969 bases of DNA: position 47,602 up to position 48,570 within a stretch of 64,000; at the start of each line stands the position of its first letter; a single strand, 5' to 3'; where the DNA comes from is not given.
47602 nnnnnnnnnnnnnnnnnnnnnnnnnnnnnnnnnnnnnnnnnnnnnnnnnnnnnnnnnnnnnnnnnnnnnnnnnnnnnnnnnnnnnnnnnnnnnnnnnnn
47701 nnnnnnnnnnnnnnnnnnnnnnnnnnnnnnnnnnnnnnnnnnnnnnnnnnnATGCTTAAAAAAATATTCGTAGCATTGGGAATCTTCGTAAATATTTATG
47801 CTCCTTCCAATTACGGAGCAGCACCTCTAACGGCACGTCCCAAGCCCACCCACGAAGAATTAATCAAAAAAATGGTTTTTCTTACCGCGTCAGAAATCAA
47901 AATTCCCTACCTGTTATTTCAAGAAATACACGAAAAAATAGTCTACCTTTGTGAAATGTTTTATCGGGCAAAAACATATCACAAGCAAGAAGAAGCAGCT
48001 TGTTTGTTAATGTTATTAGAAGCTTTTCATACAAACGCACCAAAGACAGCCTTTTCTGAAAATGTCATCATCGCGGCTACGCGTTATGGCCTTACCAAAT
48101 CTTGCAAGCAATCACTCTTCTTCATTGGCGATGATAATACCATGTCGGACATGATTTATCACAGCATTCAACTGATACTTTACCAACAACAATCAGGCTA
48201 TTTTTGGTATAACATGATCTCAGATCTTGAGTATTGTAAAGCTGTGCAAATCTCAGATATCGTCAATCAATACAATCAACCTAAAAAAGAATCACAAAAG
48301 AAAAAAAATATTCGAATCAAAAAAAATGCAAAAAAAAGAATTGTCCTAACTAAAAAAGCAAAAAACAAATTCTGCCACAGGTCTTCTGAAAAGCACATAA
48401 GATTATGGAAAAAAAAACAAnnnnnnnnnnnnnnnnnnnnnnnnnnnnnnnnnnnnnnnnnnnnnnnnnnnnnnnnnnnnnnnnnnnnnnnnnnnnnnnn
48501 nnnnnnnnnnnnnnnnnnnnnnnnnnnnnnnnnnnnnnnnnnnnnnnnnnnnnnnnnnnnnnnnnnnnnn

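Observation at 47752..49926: Second tandem paralog family (family B): three consecutive secreted proteins with a conserved ~130-aa core and variable basic or S/P-rich tails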

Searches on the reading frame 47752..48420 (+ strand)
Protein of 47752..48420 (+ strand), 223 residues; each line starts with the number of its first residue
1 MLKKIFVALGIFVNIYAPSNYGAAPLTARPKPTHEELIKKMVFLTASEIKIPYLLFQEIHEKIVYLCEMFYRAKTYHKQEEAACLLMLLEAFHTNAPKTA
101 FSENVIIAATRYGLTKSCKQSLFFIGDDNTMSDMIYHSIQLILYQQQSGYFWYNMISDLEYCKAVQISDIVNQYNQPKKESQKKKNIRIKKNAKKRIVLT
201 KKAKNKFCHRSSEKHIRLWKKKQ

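Call 7: search_protein_families(library=pfam, proteins=[window:47752-48420:+], max_evalue=1)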
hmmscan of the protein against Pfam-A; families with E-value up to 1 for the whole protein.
window:47752-48420:+ (223 aa): 1 family
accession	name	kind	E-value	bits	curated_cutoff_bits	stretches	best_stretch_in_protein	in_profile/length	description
PF11423.14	Repressor_Mnt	-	0.17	12.1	20.9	1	34-45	11-22/28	Regulatory protein Mnt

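Call 8: search_protein_families(library=ncbifam, proteins=[window:47752-48420:+], max_evalue=1)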
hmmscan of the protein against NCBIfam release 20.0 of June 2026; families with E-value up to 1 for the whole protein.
window:47752-48420:+ (223 aa): 0 families

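Call 9: find_homologous_proteins(query=A1, max_evalue=0.01)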
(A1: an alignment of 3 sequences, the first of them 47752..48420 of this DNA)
Query A1 (3 sequences) (223 aa, profile of the alignment): 4 proteins with E <= 0.01 among 5031 candidates.
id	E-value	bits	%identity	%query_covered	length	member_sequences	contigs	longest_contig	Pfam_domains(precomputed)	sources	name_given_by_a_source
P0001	5.7e-108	378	100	100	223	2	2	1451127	-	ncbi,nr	ncbi:hypothetical protein IPF37_02030 [bacterium]|nr:MAG: hypothetical protein IPF37_02030 [bacteriu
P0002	1.3e-98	347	30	60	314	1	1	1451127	-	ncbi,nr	ncbi:hypothetical protein IPF37_02040 [bacterium]|nr:MAG: hypothetical protein IPF37_02040 [bacteriu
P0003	4.9e-83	296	27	81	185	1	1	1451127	-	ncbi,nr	ncbi:hypothetical protein IPF37_02035 [bacterium]|nr:MAG: hypothetical protein IPF37_02035 [bacteriu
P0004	4.3e-54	201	32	78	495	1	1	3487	-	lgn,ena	-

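Call 11: find_encoding_contigs(protein=P0004, flank=5000)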
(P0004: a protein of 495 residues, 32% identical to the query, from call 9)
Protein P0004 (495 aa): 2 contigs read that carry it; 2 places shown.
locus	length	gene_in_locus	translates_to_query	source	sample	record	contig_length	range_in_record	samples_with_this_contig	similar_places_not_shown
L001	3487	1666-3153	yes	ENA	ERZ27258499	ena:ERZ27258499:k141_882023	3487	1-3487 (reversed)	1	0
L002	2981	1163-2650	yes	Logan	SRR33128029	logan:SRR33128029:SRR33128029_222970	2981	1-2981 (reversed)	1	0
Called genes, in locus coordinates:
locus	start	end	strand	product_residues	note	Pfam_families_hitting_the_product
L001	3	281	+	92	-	?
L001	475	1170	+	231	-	-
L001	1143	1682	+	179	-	-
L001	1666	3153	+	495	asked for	-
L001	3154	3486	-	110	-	?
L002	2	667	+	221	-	?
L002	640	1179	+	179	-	-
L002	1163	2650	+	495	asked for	-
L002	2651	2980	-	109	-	?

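Call 26: find_homologous_proteins(query=A4, max_evalue=0.1)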
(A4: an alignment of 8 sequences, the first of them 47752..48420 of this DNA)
Query A4 (8 sequences) (223 aa, profile of the alignment): 2 proteins with E <= 0.1 among 8000 candidates.
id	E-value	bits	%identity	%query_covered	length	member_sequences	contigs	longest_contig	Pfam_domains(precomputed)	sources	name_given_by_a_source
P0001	5.4e-100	354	100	100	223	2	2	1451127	-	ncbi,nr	ncbi:hypothetical protein IPF37_02030 [bacterium]|nr:MAG: hypothetical protein IPF37_02030 [bacteriu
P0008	2.1e-76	276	24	80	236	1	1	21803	-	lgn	-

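Call 34: find_related_loci(query=A1, collection=genome_contigs, flank=6000)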
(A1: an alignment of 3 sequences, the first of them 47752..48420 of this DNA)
Query A1 (223 aa) in genome_contigs; peptide patterns used: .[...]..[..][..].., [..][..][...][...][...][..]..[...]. (x = any residue, [..] = any of these).
600 stretches matched a pattern, but none encodes a relative of the query by tblastn (E <= 1e-3).

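Call 52: find_related_loci(query=A1, collection=metagenome_contigs, flank=6000)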
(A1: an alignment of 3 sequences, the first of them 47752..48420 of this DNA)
Query A1 (223 aa) in metagenome_contigs; peptide patterns used: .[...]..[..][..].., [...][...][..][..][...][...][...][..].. (x = any residue, [..] = any of these).
600 stretches matched a pattern, but none encodes a relative of the query by tblastn (E <= 1e-3).

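Call 68: find_encoding_contigs(protein=P0001, flank=4000, max_places=6)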
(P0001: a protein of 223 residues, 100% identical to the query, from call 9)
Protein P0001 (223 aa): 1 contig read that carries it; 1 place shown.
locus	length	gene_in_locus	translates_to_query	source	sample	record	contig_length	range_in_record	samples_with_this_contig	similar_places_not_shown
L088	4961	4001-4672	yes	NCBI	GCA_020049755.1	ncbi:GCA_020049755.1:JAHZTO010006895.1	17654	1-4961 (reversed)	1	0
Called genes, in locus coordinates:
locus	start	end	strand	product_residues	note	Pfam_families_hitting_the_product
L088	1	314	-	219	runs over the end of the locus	PF01966:HD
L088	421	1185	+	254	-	-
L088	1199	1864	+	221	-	-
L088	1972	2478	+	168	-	PF01957:NfeD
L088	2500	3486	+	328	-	PF01145:Band_7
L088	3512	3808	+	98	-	PF07719:TPR_2 (faint)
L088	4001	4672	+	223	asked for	-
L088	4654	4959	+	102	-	?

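Call 70: find_encoding_contigs(protein=P0001, flank=10000, max_places=2)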
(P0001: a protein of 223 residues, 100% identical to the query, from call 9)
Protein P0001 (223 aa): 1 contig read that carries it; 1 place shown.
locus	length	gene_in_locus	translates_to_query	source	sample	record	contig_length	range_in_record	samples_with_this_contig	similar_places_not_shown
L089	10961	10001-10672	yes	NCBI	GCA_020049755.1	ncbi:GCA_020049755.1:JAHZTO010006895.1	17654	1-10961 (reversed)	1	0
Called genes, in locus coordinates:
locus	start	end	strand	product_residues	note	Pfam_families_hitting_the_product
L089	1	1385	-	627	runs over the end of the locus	PF16177:ACAS_N, PF00501:AMP-binding, PF13193:AMP-binding_C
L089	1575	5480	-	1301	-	-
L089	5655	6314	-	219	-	PF01966:HD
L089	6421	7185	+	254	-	-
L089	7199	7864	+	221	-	-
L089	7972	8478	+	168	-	PF01957:NfeD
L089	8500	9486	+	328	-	PF01145:Band_7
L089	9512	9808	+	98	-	PF07719:TPR_2 (faint)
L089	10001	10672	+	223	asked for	-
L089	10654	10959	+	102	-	?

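Call 86: list_cluster_members(proteins=[P0001, P0003, P0002, P0009, P0004])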
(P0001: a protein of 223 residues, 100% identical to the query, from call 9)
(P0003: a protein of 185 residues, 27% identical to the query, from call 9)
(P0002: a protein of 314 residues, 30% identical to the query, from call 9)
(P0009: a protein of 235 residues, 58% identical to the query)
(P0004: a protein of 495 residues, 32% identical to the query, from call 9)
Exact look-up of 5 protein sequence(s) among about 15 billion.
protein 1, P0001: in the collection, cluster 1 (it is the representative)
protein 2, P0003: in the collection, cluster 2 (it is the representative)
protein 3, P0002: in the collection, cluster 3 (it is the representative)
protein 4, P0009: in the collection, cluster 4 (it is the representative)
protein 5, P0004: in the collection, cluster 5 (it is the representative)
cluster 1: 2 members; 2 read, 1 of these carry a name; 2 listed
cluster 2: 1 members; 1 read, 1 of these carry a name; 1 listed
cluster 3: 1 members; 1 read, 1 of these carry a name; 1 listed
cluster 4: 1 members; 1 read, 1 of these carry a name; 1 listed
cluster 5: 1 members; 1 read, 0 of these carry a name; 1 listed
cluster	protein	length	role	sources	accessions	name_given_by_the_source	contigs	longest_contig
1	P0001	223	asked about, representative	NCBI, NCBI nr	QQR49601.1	hypothetical protein IPF37_02030 [bacterium] | MAG: hypothetical protein IPF37_02030 [bacterium]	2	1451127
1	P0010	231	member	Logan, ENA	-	-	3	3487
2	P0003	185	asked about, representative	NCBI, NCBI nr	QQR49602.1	hypothetical protein IPF37_02035 [bacterium] | MAG: hypothetical protein IPF37_02035 [bacterium]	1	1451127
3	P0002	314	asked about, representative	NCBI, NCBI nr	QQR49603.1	hypothetical protein IPF37_02040 [bacterium] | MAG: hypothetical protein IPF37_02040 [bacterium]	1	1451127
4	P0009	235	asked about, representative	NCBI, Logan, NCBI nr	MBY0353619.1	hypothetical protein K2W90_04615 [Candidatus Babeliales bacterium] | hypothetical protein [Candidatus Babeliales bacterium]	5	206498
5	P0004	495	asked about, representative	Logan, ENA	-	-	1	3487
